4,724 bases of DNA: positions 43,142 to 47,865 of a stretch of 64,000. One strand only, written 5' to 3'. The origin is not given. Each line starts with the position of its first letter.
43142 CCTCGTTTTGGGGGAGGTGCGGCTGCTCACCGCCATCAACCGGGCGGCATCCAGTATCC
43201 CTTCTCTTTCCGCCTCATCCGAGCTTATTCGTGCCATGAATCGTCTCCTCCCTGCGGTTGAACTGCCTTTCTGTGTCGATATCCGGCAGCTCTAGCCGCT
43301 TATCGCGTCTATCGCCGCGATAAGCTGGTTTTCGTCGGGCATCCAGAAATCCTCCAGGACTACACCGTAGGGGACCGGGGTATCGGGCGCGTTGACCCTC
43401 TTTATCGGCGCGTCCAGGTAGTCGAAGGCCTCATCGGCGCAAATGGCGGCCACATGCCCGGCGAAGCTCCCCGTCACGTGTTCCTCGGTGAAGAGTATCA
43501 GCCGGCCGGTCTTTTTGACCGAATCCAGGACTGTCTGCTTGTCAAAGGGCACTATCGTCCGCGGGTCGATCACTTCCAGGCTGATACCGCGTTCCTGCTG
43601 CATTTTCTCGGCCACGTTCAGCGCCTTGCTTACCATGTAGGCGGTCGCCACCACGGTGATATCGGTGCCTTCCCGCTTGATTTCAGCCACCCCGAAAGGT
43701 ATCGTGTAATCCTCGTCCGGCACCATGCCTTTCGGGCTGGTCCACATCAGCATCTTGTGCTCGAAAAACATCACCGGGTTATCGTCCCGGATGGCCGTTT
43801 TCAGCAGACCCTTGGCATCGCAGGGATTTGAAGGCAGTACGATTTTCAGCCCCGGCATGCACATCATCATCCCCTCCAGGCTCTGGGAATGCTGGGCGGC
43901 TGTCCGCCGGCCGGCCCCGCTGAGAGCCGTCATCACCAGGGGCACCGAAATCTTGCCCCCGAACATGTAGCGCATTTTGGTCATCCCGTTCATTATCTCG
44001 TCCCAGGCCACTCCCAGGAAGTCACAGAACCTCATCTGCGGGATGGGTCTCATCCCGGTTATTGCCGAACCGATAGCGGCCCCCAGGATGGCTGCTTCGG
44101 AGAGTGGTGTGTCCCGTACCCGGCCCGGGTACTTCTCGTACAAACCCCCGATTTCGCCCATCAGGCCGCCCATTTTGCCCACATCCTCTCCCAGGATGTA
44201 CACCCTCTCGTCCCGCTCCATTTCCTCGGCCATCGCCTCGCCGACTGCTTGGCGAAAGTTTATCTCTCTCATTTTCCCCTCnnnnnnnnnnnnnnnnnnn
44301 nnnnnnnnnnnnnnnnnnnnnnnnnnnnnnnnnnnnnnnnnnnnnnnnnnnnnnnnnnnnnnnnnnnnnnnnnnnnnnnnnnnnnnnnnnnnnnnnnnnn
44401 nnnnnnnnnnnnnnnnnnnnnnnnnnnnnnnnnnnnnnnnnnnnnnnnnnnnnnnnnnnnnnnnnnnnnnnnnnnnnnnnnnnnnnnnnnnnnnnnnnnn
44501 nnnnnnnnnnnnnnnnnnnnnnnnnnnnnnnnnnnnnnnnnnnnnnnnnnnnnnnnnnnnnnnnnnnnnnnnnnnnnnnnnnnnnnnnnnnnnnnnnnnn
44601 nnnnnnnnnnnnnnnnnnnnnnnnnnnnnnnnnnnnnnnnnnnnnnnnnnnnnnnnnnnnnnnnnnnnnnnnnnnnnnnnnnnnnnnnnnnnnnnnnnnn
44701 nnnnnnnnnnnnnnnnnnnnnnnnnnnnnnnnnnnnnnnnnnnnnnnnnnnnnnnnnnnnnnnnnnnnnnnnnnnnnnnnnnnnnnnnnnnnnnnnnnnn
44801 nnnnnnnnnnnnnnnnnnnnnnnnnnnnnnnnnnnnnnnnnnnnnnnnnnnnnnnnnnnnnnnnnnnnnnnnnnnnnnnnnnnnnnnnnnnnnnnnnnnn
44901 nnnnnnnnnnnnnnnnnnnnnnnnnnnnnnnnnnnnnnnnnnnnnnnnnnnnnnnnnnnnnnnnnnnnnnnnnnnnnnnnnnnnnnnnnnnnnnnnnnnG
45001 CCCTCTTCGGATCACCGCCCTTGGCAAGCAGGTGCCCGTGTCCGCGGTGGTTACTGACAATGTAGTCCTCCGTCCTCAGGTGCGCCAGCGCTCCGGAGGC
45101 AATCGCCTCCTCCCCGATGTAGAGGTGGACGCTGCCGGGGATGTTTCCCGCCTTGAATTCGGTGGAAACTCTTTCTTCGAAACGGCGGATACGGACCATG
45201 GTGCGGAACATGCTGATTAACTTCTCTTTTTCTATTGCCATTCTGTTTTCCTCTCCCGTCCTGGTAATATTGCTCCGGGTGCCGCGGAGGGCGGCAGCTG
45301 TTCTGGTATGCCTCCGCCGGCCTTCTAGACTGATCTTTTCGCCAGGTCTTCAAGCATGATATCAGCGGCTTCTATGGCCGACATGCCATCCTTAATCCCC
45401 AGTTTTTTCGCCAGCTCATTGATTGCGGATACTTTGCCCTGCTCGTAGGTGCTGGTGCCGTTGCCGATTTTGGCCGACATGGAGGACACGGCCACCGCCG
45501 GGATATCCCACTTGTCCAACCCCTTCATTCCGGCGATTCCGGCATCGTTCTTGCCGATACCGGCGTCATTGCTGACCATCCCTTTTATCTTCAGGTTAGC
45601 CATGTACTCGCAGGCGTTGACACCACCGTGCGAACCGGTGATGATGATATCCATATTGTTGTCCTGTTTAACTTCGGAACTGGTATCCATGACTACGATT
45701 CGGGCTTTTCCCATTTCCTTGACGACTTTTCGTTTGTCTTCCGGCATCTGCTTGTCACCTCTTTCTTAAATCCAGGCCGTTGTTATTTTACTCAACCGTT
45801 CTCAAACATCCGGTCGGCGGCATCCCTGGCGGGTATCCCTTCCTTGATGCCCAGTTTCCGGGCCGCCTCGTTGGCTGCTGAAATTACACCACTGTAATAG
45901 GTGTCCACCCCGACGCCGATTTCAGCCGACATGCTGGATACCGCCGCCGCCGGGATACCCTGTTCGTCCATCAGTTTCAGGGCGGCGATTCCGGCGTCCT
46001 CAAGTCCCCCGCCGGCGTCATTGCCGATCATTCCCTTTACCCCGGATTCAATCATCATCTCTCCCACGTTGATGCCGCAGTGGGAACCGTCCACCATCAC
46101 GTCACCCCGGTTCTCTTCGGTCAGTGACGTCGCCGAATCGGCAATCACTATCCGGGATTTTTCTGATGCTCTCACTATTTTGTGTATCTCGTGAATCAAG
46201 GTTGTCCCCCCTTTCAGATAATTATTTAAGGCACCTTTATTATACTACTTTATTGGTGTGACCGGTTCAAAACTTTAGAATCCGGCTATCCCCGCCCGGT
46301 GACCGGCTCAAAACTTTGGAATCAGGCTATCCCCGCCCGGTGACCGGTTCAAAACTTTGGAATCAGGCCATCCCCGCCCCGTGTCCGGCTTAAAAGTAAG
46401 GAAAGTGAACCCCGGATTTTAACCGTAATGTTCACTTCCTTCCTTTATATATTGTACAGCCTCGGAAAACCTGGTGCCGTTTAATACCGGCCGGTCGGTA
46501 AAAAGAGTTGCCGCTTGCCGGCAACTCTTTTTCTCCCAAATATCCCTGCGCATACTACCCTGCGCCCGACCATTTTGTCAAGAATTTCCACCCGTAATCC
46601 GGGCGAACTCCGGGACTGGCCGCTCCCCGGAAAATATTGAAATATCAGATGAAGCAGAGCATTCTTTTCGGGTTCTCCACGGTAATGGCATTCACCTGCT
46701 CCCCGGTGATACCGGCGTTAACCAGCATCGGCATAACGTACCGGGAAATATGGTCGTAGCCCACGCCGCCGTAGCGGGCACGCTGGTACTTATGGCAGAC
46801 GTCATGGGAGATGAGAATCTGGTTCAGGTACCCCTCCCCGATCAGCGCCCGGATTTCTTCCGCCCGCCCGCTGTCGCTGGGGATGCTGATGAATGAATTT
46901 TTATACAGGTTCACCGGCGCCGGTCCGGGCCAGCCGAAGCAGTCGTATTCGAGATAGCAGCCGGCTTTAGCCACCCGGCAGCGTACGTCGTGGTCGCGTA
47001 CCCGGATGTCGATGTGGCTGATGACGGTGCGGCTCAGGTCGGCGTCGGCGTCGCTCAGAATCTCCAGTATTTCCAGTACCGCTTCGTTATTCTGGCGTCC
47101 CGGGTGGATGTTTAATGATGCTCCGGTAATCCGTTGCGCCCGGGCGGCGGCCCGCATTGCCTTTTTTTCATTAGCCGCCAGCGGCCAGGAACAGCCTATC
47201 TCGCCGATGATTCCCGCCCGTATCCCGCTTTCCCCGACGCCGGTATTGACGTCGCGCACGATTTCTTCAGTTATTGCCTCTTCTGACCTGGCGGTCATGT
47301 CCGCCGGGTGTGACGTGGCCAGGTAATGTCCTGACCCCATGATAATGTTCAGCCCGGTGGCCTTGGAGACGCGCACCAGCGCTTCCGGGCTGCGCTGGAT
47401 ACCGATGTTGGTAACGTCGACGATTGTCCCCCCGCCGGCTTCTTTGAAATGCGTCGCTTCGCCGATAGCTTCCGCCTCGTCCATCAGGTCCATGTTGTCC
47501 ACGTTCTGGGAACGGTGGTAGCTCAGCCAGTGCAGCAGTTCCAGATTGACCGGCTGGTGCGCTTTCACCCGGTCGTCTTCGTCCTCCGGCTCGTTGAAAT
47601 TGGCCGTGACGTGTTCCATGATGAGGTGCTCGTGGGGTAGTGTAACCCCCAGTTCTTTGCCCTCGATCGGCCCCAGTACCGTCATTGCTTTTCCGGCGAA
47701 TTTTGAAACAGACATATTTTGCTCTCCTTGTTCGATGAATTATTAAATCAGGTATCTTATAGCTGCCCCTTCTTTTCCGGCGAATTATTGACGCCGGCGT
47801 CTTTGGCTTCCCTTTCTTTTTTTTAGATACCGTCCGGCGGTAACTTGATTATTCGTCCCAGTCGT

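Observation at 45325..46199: Tandem paralogs of an unrecognised ~135-140-aa protein family head the dehydrogenase operon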

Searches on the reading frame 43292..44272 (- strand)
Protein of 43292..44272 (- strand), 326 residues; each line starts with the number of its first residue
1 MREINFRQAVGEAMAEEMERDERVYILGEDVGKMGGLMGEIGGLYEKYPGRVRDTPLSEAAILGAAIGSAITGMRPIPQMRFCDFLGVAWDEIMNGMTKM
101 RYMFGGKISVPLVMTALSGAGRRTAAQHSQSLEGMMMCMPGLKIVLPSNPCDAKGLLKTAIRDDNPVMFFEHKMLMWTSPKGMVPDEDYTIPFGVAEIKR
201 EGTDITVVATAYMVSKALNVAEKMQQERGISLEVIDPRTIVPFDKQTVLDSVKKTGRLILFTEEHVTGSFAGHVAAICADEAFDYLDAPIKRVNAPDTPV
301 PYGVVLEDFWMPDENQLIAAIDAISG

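Call 4: search_protein_families(library=pfam, proteins=[window:43292-44272:-], max_evalue=0.1)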
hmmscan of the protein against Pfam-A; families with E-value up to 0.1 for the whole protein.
window:43292-44272:- (326 aa): 3 families
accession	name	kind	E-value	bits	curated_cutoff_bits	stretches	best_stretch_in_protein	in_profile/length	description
PF02779.29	Transket_pyr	-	6e-39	133.9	27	1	3-175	2-171/174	Transketolase, pyrimidine binding domain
PF02780.25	Transketolase_C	-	7e-38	129.8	25.9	1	194-316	1-123/124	Transketolase, C-terminal domain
PF17147.9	PFOR_II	-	0.04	14.7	27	1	204-269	2-66/102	Pyruvate:ferredoxin oxidoreductase core domain II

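Call 5: search_protein_families(library=ncbifam, proteins=[window:43292-44272:-], max_evalue=0.1)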
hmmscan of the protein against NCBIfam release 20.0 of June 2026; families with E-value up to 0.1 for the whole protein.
window:43292-44272:- (326 aa): 12 families
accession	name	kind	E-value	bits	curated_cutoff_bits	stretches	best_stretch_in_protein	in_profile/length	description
NF006667.0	PRK09212.1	subfamily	3e-95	318.9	321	1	1-323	1-321/327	pyruvate dehydrogenase complex E1 component subunit beta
NF008854.0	PRK11892.1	equivalog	1.2e-89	301.1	454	1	1-324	139-461/464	pyruvate dehydrogenase complex E1 component subunit beta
NF004559.0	PRK05899.2-5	equivalog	7.8e-22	77.2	488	1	4-281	318-581/627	transketolase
TIGR00204.1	dxs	equivalog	1.5e-19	70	465.95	1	40-303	342-591/616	1-deoxy-D-xylulose-5-phosphate synthase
NF008968.0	PRK12315.1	subfamily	4.6e-16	58.2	510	1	5-288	280-547/582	1-deoxy-D-xylulose-5-phosphate synthase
NF003933.0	PRK05444.2-2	equivalog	4.8e-14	51.8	395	1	41-300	326-578/606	1-deoxy-D-xylulose-5-phosphate synthase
NF004556.0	PRK05899.2-2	equivalog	3.4e-10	38.8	575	1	134-280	448-595/639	transketolase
NF006412.0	PRK08659.1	equivalog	0.003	16.8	411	1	197-278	269-347/378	2-oxoacid:acceptor oxidoreductase subunit alpha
NF009521.0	PRK12882.1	equivalog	0.032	13.5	296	1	283-306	59-82/280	geranylgeranylglycerol-phosphate geranylgeranyltransferase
NF007201.0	PRK09622.1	equivalog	0.039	12.8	590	1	197-262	262-326/405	2-oxoacid:ferredoxin oxidoreductase subunit alpha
NF041170.1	Oxoac_fdxalpha_Archa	equivalog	0.051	11.9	800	1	201-273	518-589/636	2-oxoacid:ferredoxin oxidoreductase subunit alpha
NF005507.0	PRK07119.1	subfamily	0.063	12.1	399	1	199-268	243-309/352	3-methyl-2-oxobutanoate dehydrogenase subunit VorB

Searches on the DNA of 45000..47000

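Call 41: search_rna_families(source=window, start=45000, end=47000, threshold=evalue, max_evalue=1)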
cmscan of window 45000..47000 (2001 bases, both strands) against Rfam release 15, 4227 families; matches with E-value up to 1: 0.
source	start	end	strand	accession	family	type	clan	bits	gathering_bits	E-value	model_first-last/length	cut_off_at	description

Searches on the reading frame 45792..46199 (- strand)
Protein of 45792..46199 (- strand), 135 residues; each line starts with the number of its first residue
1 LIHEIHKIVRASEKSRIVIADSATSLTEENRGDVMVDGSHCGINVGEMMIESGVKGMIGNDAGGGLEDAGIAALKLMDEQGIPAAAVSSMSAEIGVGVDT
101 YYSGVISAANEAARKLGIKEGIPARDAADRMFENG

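Call 4: search_protein_families(library=pfam, proteins=[window:45792-46199:-], max_evalue=0.1)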
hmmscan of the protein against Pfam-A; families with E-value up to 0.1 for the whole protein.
window:45792-46199:- (135 aa): 4 families
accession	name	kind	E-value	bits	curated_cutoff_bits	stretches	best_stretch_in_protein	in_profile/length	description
PF08827.16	DUF1805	-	0.00057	20.5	29.5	1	76-131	9-64/64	Domain of unknown function (DUF1805)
PF00817.25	IMS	-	0.0018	18.6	23.2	1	97-129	31-57/148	impB/mucB/samB family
PF01975.23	SurE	-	0.083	13.1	22.1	0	75-114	80-118/189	Survival protein SurE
PF04319.19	NifZ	-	0.094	12.9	27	0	33-59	15-41/73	NifZ domain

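Call 5: search_protein_families(library=ncbifam, proteins=[window:45792-46199:-], max_evalue=0.1)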
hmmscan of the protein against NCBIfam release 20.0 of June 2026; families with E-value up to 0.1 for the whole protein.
window:45792-46199:- (135 aa): 4 families
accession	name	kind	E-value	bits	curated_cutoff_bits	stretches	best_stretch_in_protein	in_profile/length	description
NF002292.0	PRK01216.1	equivalog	0.017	14.1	339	1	102-128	39-65/351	DNA polymerase IV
NF002677.0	PRK02406.1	equivalog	0.038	13.1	256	1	94-129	33-68/357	DNA polymerase IV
NF001488.0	PRK00346.1-1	equivalog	0.066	12.5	396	0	82-118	83-118/253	5'/3'-nucleotidase SurE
NF001489.0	PRK00346.1-3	equivalog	0.083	12.2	295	0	74-113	76-113/250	5'/3'-nucleotidase SurE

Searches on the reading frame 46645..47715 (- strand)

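Call 4: search_protein_families(library=pfam, proteins=[window:46645-47715:-], max_evalue=0.1)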
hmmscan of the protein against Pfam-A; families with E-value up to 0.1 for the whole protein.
window:46645-47715:- (356 aa): 2 families
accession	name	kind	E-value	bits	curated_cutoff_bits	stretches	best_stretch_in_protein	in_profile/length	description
PF02126.24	PTE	-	9e-73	245.7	22.4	1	17-353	1-297/298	Phosphotriesterase family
PF03841.19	SelA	-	0.07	12.6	22.8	0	71-138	156-220/367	L-seryl-tRNA selenium transferase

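Call 79: search_protein_families(library=ncbifam, proteins=[window:46645-47715:-], max_evalue=0.00001)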
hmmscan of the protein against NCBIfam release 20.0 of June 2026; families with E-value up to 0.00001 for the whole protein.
window:46645-47715:- (356 aa): 3 families
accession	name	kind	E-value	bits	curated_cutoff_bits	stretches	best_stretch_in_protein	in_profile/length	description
NF007373.0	PRK09875.1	equivalog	1.5e-33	116.5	486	1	84-352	37-290/292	phosphotriesterase-related protein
NF041153.1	organophos_OPH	equivalog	8.4e-24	84.3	500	1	86-354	86-359/365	organophosphate hydrolase OPH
NF045706.1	PhFuoseLconase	equivalog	1.9e-15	56.8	630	1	77-355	42-326/332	phospho-furanose lactonase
